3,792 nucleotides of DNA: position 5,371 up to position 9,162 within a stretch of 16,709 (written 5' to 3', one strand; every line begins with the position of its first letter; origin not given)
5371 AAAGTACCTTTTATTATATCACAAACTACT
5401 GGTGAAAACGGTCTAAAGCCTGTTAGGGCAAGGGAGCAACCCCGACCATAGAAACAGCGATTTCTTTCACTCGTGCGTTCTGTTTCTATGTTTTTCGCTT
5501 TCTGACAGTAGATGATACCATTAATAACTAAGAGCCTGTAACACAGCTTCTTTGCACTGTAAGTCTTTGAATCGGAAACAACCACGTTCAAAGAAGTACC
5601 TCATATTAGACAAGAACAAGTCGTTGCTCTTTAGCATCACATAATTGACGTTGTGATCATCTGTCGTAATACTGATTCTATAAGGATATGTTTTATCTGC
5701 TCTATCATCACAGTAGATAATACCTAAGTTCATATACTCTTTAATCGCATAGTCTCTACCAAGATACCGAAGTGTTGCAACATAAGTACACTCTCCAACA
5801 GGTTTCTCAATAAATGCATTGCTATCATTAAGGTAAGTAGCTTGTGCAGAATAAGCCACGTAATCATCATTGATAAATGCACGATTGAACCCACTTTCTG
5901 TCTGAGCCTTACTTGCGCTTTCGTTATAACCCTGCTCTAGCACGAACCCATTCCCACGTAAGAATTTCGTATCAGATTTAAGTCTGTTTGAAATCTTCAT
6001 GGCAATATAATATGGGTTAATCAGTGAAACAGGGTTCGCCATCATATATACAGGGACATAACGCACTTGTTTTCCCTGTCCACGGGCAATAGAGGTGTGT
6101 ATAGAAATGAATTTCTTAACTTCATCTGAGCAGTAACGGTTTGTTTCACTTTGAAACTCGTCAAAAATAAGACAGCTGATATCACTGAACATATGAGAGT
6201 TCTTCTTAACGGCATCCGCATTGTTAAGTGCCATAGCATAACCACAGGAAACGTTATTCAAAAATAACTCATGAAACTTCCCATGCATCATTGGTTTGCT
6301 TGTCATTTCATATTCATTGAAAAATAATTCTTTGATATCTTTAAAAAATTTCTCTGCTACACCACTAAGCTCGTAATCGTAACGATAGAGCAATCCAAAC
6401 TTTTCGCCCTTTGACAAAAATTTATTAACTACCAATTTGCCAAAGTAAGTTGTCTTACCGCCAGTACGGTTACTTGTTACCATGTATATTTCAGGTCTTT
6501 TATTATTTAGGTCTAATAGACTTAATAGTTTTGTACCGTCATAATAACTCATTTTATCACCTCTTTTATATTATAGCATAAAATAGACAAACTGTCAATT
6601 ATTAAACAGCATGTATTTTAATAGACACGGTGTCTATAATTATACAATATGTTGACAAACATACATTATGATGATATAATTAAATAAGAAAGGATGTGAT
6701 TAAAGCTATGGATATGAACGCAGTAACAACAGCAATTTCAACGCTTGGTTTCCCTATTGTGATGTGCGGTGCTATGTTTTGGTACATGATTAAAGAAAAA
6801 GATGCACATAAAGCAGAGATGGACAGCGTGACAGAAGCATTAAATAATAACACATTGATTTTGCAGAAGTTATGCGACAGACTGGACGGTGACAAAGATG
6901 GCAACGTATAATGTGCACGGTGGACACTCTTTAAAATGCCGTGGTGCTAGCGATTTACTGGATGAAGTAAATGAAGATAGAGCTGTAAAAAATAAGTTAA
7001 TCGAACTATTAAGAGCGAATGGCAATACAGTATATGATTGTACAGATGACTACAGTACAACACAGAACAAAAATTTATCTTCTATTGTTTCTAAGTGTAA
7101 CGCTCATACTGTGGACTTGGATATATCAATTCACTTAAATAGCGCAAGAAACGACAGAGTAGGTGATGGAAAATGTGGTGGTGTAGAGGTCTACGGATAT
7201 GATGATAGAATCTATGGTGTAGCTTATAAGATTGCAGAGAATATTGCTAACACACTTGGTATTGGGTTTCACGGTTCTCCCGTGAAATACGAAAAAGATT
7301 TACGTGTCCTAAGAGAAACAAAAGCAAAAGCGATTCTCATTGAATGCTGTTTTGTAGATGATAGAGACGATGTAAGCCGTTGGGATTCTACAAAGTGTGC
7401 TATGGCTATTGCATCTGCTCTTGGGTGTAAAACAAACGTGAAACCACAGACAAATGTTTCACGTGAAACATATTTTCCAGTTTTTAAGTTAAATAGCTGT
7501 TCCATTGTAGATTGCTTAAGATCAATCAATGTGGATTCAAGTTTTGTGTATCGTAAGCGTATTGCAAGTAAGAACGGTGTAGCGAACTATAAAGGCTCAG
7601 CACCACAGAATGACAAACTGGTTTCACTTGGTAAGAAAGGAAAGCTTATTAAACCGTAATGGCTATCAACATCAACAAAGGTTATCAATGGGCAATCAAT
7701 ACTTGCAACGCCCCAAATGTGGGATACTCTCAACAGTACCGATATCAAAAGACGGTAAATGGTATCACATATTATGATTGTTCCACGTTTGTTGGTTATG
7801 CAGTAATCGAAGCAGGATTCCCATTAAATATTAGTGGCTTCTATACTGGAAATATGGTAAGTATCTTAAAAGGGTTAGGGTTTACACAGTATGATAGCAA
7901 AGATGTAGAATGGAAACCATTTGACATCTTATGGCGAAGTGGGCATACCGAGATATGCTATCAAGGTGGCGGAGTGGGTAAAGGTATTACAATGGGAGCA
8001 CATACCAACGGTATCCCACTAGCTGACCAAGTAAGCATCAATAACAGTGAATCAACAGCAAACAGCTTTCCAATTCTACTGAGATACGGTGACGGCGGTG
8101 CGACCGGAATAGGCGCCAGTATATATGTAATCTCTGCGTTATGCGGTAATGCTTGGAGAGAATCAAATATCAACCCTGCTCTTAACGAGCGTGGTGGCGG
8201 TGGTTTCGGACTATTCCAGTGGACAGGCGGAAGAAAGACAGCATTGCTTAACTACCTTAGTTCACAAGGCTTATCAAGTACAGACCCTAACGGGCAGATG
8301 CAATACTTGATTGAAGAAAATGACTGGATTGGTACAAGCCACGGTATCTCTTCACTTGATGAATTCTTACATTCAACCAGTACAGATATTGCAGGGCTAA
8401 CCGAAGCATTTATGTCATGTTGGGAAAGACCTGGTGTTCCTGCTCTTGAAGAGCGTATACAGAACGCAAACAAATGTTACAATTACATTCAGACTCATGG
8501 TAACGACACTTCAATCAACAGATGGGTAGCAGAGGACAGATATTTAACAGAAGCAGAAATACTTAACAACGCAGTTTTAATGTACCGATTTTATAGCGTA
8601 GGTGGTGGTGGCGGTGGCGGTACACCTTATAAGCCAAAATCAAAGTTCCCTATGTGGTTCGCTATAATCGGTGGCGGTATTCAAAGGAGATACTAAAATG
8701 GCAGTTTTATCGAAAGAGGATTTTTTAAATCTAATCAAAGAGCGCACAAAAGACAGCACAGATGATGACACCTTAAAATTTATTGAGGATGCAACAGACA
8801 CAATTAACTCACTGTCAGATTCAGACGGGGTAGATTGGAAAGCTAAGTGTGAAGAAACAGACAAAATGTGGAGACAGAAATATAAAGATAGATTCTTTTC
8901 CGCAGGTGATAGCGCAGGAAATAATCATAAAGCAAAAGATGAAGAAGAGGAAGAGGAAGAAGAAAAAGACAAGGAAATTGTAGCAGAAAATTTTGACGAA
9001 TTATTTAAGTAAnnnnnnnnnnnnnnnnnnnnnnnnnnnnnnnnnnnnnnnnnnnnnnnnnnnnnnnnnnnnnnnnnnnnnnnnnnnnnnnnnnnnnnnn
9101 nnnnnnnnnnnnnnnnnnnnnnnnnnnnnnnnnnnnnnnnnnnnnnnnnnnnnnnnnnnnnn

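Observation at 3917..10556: A 14-18 bp palindrome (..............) recurs in two coding frames and in intergenic DNA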

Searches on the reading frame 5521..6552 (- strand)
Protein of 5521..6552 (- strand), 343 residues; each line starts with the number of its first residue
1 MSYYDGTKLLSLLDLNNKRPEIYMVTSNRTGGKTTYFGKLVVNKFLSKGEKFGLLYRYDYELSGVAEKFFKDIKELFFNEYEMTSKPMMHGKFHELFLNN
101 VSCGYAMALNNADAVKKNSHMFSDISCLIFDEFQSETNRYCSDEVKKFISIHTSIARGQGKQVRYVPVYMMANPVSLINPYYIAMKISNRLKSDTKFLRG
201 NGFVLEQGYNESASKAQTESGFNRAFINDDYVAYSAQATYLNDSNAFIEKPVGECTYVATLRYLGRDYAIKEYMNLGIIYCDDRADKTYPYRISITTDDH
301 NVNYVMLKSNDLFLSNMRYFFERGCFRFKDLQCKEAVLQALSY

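Call 9: search_protein_families(library=phrogs, proteins=[window:5521-6552:-])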
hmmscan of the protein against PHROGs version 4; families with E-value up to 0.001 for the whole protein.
window:5521-6552:- (343 aa): 1 family
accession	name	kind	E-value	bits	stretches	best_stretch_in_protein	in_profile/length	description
phrog_2150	-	head and packaging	1.5e-50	173.4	1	3-340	7-336/341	terminase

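Call 10: search_protein_families(library=pfam, proteins=[window:5521-6552:-], max_evalue=0.01)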
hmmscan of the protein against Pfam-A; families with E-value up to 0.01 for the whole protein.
window:5521-6552:- (343 aa): 1 family
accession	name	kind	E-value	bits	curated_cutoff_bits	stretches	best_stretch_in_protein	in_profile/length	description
PF05894.18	Podovirus_Gp16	-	3.8e-28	99.3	25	1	21-335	18-320/331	Podovirus DNA encapsidation protein (Gp16)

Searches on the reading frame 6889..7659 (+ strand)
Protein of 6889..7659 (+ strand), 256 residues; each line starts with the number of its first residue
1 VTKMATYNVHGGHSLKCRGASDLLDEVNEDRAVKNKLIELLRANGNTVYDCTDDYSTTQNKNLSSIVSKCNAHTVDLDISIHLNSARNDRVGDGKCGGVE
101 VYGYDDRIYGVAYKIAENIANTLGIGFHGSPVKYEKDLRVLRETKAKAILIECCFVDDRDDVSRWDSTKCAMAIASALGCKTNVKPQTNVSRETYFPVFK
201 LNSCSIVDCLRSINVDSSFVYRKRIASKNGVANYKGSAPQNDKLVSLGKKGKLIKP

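Call 9: search_protein_families(library=phrogs, proteins=[window:6889-7659:+])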
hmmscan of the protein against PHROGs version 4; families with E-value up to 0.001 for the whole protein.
window:6889-7659:+ (256 aa): 8 families
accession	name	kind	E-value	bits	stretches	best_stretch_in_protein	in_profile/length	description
phrog_435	-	lysis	1e-45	157.8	1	2-197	110-300/556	endolysin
phrog_12727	-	lysis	8.1e-18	65.8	1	2-176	160-336/393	endolysin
phrog_2742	-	lysis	1e-10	42.6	1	49-190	47-189/318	endolysin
phrog_489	-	lysis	7.2e-09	36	1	2-187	165-357/459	endolysin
phrog_5115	-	moron, auxiliary metabolic gene and host takeover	5.5e-08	33.4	1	200-252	148-200/283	ferredoxin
phrog_2307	-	other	1.6e-07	32.3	1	202-249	32-79/212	L-alanyl-D-glutamate peptidase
phrog_13214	-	unknown function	8.6e-05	23.3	1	137-161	28-52/55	-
phrog_5182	-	lysis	0.00016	22.4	1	197-252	213-259/321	endolysin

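Call 10: search_protein_families(library=pfam, proteins=[window:6889-7659:+], max_evalue=0.01)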
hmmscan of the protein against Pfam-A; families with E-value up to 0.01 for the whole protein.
window:6889-7659:+ (256 aa): 2 families
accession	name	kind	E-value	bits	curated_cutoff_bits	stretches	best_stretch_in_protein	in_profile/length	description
PF01520.23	Amidase_3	-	3e-18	66.9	27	1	12-177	6-167/174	N-acetylmuramoyl-L-alanine amidase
PF12200.13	DUF3597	-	0.0015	19.5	29.8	1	204-243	70-110/127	Domain of unknown function (DUF3597)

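Call 24: find_related_loci(query=window:6889-7659:+, collection=genome_contigs, flank=3000)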
Query window:6889-7659:+ (256 aa) in genome_contigs; peptide patterns used: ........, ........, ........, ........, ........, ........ (x = any residue, [..] = any of these).
175 stretches matched a pattern; 111 encode a relative of the query (tblastn E <= 1e-3); the best 80 are kept; 80 distinct loci.
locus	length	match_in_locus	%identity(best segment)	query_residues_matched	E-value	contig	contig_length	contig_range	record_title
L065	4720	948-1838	43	4-248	1e-64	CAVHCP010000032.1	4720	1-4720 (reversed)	uncultured Porphyromonadaceae bacterium isolate H07681-L1_cleanbin_000006 genome assembly, contig: Spades_H07681-L1_cont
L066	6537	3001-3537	59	1-181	4e-63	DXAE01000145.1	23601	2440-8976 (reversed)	MAG TPA_asm: Candidatus Mediterraneibacter ornithocaccae isolate ChiGjej1B1-20579 ChiGjej1B1M5__C563652_L23601_SAMN08009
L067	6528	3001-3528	59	1-178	4e-63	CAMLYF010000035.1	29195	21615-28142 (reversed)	MAG: uncultured Lachnoclostridium sp. isolate ERR4303154_bin.29_MetaWRAP_v1.1_MAG genome assembly, contig: NODE_1020_len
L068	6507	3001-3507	60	8-178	1e-62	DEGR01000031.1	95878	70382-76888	MAG TPA_asm: Lachnospira sp. UBA2821 UBA2821_contig_2733, whole genome shotgun sequence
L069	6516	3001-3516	59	1-174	1e-62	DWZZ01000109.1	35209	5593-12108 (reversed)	MAG TPA_asm: Candidatus Mediterraneibacter merdigallinarum isolate ChiW16-1363 ChiW16__C66301_L35209_SAMN06858640, whole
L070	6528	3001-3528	53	4-178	4e-54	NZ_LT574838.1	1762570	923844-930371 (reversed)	Bariatricus massiliensis strain AT12, whole genome shotgun sequence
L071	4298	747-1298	55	4-178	4e-53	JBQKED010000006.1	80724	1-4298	Faecalimonas sp. LCP19S3_D12 contig00006, whole genome shotgun sequence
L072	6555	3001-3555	53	8-190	4e-54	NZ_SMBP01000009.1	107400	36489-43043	Longicatena caecimuris strain DSM 29481 Ga0244710_109, whole genome shotgun sequence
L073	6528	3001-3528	52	4-178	2e-51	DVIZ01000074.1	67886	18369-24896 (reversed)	MAG TPA_asm: Candidatus Scybalomonas excrementigallinarum isolate 3201 CHK110__C216183_L67886_ERR2241858, whole genome s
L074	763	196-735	51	2-178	2e-54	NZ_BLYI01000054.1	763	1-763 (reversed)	Anaerostipes butyraticus strain JCM 17466 sequence54, whole genome shotgun sequence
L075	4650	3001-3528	51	4-178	3e-50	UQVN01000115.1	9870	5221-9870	uncultured Clostridiales bacterium isolate UMGS680 genome assembly, contig: NODE_879_length_9870_cov_4.73948, whole geno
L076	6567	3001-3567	52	4-190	2e-50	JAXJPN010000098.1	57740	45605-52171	MAG: Faecalimonas sp. isolate DOME_MAG_1720 1720_C0128_k141_662288, whole genome shotgun sequence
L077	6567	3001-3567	51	4-190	3e-50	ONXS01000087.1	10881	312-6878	uncultured Clostridiales bacterium isolate RUG735 genome assembly, contig: scaffold_8708, whole genome shotgun sequence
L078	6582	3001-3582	55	4-193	8e-50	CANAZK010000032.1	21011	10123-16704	MAG TPA_asm: uncultured Lachnospiraceae bacterium isolate SRR16350223_bin.8_metawrap_v1.3_MAG genome assembly, contig: N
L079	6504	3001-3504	52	4-162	3e-48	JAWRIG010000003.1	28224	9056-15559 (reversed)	MAG: Anaerovoracaceae bacterium isolate RFS23 c_000000001451, whole genome shotgun sequence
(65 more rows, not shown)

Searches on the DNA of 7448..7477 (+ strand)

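Call 88: search_dna_similar(query=window:7448-7477:+, collection=phages, mode=distant, max_evalue=10, max_rows=60)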
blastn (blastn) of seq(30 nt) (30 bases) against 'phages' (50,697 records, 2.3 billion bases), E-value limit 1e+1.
Records with a match: 468; places in all: 1526; records where one place covers at least 80% of the query: 66.
Best place of each record, by identity: >=99% 171; 95-99% 142; 90-95% 146; 80-90% 9.
By first word of the organism name: Listeria 92; Clostridium 67; Microbacterium 62; Bacillus 47; Arthrobacter 37; Gordonia 25; Bacteriophage 21; Microviridae 17; Pseudomonas 17; Lactobacillus 13; and 30 more.
By host as written in the record: Listeria monocytogenes 81; - 63; Microbacterium foliorum NRRL B-24224 35; Clostridium sporogenes ATCC-15579 30; Gordonia terrae 3612 24; Arthrobacter sp. ATCC 21022 21; Bacillus subtilis 13; Microbacterium foliorum NRRL B-24224 SEA 12; and 92 more.
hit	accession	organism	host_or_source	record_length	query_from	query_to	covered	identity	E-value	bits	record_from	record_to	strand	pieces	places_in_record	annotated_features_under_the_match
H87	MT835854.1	Bacteriophage sp.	human fecal samples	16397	1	30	100%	93.3%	1e-4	46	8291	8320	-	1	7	record has no annotation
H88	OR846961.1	Listeria phage LM 4-11-1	Listeria monocytogenes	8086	4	29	87%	96.2%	1e-3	44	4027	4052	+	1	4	record has no annotation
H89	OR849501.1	Listeria phage LM 4-14-1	Listeria monocytogenes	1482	4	29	87%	96.2%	1e-3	44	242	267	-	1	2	record has no annotation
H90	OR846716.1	Listeria phage LM 4-11-1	Listeria monocytogenes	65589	3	28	87%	96.2%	1e-2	40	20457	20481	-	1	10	record has no annotation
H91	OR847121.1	Listeria phage LM 4-11-1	Listeria monocytogenes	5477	3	28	87%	96.2%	1e-2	40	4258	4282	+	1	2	record has no annotation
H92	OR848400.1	Listeria phage LM 4-14-1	Listeria monocytogenes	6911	3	28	87%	96.2%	1e-2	40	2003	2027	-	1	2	record has no annotation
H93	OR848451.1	Listeria phage LM 4-14-1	Listeria monocytogenes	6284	3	28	87%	96.2%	1e-2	40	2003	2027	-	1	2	record has no annotation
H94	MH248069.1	Clostridium phage CPS2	Clostridium perfringens ATCC 13124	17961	5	29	83%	96.2%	1e-2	40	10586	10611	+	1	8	none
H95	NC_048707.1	Clostridium phage CPS2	Clostridium perfringens ATCC 13124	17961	5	29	83%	96.2%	1e-2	40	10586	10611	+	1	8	none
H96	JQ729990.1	Clostridium phage phiCP7R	Clostridium perfringens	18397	5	29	83%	96.2%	1e-2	40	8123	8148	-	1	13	none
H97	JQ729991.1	Clostridium phage phiCPV4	Clostridium perfringens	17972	5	29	83%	96.2%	1e-2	40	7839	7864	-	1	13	none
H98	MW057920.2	Clostridium phage CPQ1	Clostridium perfringens JCM 1290T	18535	5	29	83%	96.2%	1e-2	40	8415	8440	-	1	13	none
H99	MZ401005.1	Clostridium phage CPQ3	Clostridium perfringens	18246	5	29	83%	96.2%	1e-2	40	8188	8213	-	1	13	none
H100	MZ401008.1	Clostridium phage CPQ9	Clostridium perfringens JCM 1290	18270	5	29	83%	96.2%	1e-2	40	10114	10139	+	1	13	none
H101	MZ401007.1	Clostridium phage CPQ7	Clostridium perfringens JCM 1290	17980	5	29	83%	96.2%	1e-2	40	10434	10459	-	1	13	none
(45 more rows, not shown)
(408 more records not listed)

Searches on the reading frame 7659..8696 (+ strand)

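Call 9: search_protein_families(library=phrogs, proteins=[window:7659-8696:+])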
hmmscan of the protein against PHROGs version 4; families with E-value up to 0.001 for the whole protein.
window:7659-8696:+ (345 aa): 10 families
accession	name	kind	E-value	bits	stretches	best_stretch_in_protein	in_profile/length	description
phrog_20677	-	unknown function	3.4e-19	69.6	2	12-125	434-542/631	-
phrog_11037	-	unknown function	3.9e-16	60.2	1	157-283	34-164/365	-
phrog_8949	-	unknown function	1.1e-15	59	1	149-281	344-472/557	-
phrog_14030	-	unknown function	8.4e-09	36.1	1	14-132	61-201/273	-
phrog_35693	-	unknown function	1.8e-08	33.7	1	152-278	170-304/858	-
phrog_9570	-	tail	8.5e-07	29.2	1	150-266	489-603/689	tail length tape measure protein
phrog_30532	-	tail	1.3e-06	28.4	1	147-279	399-515/520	tail protein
phrog_19487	-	tail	1.3e-05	24.8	1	157-270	842-952/1147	tail length tape measure protein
phrog_24249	-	tail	1.9e-05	24.7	1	154-286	26-163/739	tail protein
phrog_24864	-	unknown function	0.00015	21.3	1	156-231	137-216/729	-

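Call 10: search_protein_families(library=pfam, proteins=[window:7659-8696:+], max_evalue=0.01)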
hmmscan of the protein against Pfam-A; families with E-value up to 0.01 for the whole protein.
window:7659-8696:+ (345 aa): 2 families
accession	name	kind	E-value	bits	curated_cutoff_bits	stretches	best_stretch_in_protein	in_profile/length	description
PF18013.6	Phage_lysozyme2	-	1.7e-28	100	28.2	1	151-276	13-139/140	Phage tail lysozyme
PF25309.1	ELLD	-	0.00024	21.5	27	1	11-102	53-170/175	Endolysin-like domain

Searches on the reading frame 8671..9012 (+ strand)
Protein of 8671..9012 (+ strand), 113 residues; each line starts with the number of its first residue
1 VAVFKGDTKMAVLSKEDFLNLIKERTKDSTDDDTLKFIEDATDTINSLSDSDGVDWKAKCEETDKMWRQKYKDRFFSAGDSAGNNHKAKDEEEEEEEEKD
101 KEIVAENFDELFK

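Call 27: search_protein_families(library=pfam, proteins=[window:8671-9012:+], max_evalue=1)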
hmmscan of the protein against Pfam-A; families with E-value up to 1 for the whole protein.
window:8671-9012:+ (113 aa): 2 families
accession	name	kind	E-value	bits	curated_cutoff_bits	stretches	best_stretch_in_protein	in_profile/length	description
PF08965.17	Aca2_YdiL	-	0.0091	16.6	23.8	1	14-65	57-108/118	Aca2/YdiL-like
PF12446.13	DUF3682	-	0.26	12.2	25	1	78-101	81-104/129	Protein of unknown function (DUF3682)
